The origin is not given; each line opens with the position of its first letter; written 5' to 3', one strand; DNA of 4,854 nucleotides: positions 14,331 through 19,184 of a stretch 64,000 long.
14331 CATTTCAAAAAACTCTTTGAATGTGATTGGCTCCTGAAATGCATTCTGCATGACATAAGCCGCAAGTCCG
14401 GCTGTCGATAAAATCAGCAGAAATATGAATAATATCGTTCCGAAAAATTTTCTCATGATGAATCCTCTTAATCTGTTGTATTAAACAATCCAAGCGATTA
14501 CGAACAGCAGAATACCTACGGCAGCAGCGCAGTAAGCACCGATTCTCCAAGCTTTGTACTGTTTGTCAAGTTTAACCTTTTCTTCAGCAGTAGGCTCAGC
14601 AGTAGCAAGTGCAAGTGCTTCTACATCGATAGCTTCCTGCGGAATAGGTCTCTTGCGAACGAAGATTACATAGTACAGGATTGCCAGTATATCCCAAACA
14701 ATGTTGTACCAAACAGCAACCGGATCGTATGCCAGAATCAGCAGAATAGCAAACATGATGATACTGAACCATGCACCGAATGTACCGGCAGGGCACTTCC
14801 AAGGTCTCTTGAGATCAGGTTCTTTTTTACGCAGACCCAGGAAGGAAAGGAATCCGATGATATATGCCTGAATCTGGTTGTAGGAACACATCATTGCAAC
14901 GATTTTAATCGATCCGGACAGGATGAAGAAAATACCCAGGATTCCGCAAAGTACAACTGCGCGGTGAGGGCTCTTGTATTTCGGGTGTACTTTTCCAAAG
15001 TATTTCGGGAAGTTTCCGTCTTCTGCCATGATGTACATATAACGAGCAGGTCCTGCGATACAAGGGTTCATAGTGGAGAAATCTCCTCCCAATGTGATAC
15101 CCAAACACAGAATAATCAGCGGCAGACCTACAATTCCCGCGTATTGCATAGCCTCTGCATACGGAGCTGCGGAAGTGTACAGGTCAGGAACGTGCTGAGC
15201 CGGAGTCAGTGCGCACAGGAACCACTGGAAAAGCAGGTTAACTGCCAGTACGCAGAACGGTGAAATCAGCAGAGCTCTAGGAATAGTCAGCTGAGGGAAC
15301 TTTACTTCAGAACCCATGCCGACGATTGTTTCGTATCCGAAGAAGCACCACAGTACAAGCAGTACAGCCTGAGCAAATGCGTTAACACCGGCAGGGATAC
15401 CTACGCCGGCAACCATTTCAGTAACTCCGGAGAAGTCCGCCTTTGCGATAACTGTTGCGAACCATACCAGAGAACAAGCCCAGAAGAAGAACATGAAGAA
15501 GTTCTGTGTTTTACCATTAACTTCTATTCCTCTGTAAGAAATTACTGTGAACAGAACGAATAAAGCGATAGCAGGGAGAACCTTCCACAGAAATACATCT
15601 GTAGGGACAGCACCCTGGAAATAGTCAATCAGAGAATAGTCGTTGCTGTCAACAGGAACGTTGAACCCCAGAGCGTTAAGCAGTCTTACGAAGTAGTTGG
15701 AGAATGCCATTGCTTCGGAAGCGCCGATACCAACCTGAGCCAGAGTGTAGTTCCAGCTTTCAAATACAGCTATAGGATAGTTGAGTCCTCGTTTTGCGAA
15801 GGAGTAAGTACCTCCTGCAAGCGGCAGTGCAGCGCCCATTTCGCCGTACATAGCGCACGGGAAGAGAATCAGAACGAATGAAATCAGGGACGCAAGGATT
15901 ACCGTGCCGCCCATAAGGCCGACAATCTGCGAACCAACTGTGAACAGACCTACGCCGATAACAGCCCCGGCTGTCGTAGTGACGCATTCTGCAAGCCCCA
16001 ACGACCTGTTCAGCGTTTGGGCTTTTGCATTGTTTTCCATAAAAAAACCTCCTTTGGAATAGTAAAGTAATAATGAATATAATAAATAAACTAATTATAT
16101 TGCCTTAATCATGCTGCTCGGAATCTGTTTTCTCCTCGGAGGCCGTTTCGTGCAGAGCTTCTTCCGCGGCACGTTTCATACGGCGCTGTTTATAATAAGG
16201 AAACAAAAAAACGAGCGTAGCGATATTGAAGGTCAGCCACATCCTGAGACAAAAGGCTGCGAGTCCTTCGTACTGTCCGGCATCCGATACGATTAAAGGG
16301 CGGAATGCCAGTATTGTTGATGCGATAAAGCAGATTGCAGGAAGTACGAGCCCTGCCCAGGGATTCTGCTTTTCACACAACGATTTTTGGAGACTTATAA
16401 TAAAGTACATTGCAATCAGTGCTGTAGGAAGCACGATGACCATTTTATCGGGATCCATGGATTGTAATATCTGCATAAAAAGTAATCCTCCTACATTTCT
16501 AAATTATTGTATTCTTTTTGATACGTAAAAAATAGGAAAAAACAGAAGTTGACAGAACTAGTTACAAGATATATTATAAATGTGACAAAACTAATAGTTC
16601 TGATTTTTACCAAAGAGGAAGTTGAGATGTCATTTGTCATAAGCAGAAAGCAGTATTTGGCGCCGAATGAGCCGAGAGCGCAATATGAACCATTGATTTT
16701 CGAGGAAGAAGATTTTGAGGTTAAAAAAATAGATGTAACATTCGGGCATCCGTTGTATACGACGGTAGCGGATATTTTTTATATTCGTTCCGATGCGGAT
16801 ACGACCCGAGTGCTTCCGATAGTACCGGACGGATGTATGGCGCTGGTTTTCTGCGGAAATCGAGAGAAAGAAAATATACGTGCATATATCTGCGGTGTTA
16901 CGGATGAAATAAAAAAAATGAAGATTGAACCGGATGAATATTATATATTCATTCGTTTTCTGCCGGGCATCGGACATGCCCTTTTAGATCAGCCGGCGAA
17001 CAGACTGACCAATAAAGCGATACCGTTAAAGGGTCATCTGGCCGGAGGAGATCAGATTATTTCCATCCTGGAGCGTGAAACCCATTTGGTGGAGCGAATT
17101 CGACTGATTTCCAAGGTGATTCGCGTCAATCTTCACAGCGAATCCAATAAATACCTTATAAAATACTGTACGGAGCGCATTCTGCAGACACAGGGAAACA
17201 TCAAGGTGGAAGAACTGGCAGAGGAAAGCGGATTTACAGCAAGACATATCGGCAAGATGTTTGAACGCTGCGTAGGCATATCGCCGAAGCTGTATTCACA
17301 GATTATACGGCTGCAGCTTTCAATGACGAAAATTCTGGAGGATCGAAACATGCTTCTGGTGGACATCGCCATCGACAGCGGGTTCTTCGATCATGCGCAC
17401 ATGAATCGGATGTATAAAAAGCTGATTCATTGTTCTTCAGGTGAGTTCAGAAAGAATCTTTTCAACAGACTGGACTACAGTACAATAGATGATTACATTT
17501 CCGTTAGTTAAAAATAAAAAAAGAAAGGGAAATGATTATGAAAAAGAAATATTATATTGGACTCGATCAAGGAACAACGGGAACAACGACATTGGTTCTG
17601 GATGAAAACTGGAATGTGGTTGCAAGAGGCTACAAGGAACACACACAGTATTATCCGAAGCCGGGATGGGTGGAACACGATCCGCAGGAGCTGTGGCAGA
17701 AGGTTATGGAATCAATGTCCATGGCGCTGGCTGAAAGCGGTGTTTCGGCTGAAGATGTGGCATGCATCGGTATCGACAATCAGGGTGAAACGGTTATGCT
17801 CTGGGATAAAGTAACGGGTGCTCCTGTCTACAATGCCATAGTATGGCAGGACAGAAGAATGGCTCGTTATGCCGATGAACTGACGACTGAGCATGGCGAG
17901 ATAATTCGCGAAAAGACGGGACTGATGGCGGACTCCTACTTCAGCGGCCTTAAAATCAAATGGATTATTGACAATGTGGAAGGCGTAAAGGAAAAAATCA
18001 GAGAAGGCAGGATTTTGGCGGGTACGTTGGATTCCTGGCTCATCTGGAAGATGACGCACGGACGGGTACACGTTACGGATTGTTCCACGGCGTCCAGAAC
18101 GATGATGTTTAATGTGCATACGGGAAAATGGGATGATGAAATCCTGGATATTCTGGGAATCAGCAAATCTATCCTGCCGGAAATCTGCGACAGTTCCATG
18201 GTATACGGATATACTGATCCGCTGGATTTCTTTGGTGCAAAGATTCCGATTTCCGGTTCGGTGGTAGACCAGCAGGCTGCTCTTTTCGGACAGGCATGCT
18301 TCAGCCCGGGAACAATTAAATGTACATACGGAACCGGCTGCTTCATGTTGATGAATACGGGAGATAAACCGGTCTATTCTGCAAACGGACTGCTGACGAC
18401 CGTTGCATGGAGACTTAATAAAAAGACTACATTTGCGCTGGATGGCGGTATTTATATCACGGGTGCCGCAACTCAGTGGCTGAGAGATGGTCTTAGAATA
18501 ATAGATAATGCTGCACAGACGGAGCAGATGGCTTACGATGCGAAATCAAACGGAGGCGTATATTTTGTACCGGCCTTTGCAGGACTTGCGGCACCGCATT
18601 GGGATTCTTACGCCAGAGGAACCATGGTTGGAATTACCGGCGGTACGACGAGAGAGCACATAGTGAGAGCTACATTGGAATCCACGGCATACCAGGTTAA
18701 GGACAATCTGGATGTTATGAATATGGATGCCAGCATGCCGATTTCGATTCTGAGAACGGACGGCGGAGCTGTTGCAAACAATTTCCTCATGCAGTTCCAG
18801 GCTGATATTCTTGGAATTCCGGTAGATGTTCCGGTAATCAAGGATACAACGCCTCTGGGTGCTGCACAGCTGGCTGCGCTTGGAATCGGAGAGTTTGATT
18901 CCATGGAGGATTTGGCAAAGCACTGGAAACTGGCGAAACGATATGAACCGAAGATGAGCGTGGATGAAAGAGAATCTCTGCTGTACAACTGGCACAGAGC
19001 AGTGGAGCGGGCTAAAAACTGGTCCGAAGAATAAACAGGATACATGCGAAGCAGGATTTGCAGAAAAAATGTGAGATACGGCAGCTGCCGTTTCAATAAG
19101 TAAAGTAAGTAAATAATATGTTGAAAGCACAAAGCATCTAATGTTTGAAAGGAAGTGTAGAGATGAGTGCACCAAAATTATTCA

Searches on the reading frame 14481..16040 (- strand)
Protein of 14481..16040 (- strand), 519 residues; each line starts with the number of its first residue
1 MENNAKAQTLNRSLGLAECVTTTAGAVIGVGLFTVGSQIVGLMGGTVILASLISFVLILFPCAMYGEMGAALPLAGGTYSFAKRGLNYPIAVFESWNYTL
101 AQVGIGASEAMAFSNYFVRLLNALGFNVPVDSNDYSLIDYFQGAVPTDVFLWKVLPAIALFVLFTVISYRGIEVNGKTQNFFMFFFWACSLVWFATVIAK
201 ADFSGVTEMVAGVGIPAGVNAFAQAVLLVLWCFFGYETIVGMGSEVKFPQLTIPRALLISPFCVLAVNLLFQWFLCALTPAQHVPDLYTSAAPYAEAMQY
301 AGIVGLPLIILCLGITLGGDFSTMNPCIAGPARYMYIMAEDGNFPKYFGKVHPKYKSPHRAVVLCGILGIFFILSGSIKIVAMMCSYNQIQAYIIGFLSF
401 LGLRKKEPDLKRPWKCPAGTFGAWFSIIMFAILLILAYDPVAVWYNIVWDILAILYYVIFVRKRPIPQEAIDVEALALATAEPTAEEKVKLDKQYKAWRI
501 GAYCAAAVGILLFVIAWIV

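Call 21: search_protein_families(library=pfam, max_evalue=0.00001, proteins=[window:14481-16040:-])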
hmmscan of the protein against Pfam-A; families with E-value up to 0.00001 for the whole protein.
window:14481-16040:- (519 aa): 2 families
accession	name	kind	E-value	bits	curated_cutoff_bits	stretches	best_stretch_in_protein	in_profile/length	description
PF13520.12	AA_permease_2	-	4.1e-38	131.9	27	1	23-456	10-423/427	Amino acid permease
PF00324.27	AA_permease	-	1.6e-28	100.1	24.6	1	24-467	7-466/470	Amino acid permease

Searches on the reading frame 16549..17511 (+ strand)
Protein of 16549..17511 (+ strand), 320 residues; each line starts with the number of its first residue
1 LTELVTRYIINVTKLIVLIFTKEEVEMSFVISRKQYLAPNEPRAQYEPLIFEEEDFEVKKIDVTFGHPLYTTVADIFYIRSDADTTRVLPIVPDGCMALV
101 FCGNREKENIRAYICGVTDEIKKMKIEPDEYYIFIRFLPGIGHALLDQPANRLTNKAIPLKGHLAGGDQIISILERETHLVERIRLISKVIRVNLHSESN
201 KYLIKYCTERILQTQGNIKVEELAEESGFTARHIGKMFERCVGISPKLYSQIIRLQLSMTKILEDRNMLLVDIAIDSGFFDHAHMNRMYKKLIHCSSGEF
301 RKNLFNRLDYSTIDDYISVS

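Call 21: search_protein_families(library=pfam, max_evalue=0.00001, proteins=[window:16549-17511:+])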
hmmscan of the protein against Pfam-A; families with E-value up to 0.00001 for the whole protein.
window:16549-17511:+ (320 aa): 2 families
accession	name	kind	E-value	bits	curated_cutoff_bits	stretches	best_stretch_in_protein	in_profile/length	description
PF12833.13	HTH_18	-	4.1e-14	53.1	33.6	1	223-302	1-79/80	Helix-turn-helix domain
PF20240.3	DUF6597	-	1.1e-12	48.4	27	1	69-159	9-103/103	Domain of unknown function (DUF6597)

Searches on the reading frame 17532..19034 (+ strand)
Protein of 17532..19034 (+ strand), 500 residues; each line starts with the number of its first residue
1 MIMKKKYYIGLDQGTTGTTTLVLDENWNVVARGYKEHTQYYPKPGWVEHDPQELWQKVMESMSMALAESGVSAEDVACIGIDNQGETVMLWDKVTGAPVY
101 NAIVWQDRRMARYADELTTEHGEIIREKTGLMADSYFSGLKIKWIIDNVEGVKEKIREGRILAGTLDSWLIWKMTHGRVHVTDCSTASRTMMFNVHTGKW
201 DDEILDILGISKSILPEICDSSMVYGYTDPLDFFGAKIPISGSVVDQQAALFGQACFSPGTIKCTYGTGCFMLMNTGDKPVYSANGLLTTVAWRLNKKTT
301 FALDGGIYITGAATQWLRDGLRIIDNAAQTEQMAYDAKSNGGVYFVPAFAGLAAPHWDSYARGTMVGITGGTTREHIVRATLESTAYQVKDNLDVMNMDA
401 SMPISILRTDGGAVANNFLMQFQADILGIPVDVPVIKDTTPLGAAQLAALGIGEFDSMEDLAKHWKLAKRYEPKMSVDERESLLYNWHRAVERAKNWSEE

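Call 21: search_protein_families(library=pfam, max_evalue=0.00001, proteins=[window:17532-19034:+])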
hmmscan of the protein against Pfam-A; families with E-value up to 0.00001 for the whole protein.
window:17532-19034:+ (500 aa): 2 families
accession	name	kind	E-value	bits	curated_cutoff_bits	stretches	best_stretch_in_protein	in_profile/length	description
PF00370.27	FGGY_N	-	2.8e-75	253.5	28.8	1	7-253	1-245/245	FGGY family of carbohydrate kinases, N-terminal domain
PF02782.22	FGGY_C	-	2.5e-43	148.6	27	1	263-450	2-196/198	FGGY family of carbohydrate kinases, C-terminal domain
